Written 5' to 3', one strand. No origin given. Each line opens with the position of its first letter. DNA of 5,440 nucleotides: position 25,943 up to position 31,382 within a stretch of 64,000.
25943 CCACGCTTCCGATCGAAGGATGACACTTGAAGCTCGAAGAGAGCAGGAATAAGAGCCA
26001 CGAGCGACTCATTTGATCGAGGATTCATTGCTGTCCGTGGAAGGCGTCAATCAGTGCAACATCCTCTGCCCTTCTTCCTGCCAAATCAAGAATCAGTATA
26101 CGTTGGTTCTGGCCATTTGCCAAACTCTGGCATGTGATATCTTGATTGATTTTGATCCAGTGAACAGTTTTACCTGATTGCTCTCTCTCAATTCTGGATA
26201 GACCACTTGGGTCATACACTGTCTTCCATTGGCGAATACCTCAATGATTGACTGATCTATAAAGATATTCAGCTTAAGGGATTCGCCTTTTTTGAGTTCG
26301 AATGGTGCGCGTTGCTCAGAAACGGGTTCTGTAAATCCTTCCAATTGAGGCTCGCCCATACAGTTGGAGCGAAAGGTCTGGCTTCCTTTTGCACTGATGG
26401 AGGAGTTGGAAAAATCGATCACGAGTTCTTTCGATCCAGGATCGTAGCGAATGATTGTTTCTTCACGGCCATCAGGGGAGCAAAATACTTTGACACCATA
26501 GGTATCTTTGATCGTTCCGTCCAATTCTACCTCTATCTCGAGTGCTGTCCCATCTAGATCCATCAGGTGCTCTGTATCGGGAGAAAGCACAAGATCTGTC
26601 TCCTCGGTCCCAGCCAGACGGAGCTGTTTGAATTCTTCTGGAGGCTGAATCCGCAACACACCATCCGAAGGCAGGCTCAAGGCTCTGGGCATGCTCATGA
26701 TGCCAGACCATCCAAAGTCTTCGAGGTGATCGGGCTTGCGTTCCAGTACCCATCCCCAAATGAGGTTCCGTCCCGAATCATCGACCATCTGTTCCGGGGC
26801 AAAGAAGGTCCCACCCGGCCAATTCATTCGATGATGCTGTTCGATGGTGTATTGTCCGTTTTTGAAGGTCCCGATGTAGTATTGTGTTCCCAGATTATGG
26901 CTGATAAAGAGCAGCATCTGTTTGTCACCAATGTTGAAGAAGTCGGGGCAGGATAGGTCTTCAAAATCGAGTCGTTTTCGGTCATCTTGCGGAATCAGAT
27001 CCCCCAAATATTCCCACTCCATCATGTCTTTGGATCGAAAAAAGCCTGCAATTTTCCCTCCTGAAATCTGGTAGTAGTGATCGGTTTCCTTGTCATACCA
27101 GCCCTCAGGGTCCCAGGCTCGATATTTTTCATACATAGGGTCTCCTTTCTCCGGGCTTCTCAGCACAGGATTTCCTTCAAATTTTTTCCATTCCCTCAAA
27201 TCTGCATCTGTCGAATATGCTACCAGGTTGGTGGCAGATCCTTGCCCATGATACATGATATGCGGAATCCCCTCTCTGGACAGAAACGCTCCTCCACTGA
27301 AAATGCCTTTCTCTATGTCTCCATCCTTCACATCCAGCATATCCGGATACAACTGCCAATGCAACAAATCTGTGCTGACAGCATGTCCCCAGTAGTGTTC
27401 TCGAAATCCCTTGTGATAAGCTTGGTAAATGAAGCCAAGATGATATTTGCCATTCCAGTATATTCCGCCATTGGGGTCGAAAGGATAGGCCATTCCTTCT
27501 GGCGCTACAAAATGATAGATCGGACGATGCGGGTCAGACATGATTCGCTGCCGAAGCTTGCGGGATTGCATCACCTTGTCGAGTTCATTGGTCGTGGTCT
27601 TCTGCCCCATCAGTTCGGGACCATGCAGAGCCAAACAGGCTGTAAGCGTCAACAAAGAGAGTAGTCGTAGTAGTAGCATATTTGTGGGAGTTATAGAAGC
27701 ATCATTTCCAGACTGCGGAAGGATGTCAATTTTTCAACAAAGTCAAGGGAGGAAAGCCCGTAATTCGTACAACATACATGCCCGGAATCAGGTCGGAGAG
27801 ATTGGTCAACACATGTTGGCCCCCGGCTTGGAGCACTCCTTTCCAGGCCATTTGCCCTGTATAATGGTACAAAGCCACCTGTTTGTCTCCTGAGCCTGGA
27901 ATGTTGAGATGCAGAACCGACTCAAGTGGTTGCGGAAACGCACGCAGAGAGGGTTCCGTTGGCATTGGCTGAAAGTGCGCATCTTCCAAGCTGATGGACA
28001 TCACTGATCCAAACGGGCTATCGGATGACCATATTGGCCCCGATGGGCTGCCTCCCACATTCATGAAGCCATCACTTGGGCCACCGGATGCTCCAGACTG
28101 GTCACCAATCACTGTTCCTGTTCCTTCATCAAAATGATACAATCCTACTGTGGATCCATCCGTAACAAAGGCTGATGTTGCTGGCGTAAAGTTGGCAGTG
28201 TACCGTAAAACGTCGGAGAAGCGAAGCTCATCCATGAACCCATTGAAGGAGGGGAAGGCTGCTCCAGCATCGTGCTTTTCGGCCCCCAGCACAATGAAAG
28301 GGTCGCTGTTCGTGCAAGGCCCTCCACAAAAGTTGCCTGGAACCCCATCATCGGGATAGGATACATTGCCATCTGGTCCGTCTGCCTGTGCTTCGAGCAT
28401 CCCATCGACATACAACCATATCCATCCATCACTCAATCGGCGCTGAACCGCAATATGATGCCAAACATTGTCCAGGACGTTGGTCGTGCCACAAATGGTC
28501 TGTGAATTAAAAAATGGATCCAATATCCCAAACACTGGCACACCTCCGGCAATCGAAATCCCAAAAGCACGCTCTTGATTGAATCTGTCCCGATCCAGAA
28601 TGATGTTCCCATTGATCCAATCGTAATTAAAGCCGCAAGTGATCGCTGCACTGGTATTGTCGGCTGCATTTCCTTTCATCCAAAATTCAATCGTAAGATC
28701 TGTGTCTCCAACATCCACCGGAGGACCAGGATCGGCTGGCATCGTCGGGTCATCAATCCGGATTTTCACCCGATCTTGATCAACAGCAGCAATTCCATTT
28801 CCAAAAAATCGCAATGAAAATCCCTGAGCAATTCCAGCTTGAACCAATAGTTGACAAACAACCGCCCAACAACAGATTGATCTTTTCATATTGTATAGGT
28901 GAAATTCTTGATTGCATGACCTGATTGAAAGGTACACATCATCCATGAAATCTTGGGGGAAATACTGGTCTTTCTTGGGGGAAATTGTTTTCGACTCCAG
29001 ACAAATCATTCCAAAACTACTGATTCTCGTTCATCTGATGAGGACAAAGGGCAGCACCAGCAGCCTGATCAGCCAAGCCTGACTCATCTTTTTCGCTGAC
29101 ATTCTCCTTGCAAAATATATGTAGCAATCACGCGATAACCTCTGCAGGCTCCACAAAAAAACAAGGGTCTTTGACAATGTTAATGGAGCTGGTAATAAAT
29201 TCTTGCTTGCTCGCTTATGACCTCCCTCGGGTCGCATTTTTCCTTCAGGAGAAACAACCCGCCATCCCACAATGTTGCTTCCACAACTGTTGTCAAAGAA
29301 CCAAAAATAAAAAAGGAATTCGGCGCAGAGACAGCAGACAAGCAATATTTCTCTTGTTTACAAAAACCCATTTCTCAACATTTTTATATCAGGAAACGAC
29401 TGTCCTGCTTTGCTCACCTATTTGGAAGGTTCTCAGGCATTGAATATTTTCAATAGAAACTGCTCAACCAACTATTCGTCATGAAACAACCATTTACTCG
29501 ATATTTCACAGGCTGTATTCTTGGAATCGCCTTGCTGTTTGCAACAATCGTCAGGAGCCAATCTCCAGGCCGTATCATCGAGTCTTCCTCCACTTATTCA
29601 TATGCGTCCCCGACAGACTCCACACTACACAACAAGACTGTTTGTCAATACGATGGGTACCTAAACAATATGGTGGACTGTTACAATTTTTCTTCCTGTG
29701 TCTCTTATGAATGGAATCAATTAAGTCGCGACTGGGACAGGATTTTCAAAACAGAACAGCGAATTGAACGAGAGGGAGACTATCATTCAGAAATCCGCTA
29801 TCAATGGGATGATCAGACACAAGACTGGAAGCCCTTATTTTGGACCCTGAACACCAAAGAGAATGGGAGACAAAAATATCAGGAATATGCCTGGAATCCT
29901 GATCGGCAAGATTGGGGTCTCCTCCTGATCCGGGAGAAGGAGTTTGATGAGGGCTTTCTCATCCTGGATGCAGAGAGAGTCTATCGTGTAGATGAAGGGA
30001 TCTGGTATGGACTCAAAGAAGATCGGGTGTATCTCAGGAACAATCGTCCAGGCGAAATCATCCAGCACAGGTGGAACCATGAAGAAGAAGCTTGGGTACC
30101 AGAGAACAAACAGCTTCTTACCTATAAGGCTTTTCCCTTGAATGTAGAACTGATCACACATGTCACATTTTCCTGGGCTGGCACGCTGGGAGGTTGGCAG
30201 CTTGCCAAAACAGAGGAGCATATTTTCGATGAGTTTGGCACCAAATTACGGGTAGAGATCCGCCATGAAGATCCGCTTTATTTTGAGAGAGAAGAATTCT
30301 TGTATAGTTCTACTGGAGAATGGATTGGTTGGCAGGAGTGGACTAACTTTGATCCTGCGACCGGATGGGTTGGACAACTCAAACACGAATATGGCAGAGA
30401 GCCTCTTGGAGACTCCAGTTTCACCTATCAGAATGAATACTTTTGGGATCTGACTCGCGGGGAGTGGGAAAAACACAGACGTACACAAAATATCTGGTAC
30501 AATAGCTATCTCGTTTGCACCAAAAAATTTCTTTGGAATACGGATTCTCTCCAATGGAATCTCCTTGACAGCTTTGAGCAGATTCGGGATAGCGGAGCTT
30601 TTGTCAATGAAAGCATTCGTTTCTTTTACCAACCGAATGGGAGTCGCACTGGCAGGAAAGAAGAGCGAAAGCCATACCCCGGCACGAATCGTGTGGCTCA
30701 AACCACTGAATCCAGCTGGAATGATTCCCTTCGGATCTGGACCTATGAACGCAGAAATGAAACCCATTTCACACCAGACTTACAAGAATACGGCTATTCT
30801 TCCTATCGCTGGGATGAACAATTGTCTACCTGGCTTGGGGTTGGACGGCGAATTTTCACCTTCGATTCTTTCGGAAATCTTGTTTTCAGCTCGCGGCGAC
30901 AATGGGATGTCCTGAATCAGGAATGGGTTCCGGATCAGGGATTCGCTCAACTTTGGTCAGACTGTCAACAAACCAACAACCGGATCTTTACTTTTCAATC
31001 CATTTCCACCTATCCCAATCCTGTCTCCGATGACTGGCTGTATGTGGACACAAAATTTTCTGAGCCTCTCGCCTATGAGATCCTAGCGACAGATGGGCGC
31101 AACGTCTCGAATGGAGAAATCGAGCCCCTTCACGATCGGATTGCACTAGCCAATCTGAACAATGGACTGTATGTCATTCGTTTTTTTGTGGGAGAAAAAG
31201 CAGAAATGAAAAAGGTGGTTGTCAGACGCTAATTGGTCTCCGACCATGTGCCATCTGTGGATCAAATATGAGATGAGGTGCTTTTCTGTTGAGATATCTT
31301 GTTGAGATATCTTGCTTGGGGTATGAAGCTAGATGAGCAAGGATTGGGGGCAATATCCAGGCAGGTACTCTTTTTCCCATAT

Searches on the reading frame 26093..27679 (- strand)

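Call 7: search_protein_families(library=pfam, proteins=[window:26093-27679:-])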
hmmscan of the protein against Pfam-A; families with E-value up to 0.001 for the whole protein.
window:26093-27679:- (528 aa): 2 families
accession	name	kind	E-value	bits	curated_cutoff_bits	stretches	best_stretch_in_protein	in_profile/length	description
PF00251.26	Glyco_hydro_32N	-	1.4e-45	156.6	22.1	1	67-344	10-305/307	Glycosyl hydrolases family 32 N-terminal domain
PF08244.19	Glyco_hydro_32C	-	1.1e-28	100.6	21.9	1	350-521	2-158/158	Glycosyl hydrolases family 32 C terminal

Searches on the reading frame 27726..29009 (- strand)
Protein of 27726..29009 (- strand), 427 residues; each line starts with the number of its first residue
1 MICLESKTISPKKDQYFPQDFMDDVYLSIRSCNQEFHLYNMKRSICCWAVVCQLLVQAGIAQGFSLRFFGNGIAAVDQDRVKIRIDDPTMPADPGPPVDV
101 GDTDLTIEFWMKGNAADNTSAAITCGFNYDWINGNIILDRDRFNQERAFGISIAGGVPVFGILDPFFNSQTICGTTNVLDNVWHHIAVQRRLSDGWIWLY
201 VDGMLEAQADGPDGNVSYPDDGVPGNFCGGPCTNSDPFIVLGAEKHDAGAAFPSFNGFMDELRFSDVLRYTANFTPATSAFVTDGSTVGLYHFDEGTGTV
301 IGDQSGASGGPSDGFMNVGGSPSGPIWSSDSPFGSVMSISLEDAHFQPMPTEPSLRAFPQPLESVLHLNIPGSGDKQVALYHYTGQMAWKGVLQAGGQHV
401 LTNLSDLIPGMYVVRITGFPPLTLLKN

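Call 7: search_protein_families(library=pfam, proteins=[window:27726-29009:-])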
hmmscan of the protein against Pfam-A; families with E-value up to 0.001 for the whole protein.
window:27726-29009:- (427 aa): 1 family
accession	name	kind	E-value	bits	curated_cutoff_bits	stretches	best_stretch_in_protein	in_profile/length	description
PF13385.13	Laminin_G_3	-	3.1e-10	40.8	27.6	1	99-266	13-142/151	Concanavalin A-like lectin/glucanases superfamily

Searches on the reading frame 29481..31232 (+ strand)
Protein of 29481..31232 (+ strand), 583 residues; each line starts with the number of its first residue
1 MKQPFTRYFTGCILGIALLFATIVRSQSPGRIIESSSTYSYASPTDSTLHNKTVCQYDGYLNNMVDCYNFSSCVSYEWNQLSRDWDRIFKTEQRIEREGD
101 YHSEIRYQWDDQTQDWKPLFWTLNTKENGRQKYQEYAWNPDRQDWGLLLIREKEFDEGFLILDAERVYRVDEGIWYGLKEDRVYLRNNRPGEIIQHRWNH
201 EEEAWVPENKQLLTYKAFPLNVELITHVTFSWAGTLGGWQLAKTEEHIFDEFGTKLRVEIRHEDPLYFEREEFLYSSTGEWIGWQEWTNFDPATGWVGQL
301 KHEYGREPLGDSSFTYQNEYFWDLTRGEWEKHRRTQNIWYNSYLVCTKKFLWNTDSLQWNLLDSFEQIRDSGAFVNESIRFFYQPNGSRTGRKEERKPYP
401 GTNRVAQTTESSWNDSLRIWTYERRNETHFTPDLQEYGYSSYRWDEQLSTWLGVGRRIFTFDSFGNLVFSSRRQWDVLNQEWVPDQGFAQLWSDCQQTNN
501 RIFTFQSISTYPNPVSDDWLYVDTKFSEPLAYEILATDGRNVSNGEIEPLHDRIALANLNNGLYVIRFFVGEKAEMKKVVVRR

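Call 7: search_protein_families(library=pfam, proteins=[window:29481-31232:+])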
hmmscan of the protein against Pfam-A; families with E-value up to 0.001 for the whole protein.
window:29481-31232:+ (583 aa): 1 family
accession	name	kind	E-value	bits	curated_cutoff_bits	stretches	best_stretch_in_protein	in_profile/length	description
PF18962.6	Por_Secre_tail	-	1.6e-06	28.7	27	1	511-581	2-75/75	Secretion system C-terminal sorting domain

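Call 60: search_protein_families(library=pfam, proteins=[window:29481-31232:+])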
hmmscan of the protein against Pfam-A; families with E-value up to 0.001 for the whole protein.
window:29481-31232:+ (583 aa): 1 family
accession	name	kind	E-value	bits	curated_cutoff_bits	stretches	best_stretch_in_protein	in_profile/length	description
PF18962.6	Por_Secre_tail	-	1.6e-06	28.7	27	1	511-581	2-75/75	Secretion system C-terminal sorting domain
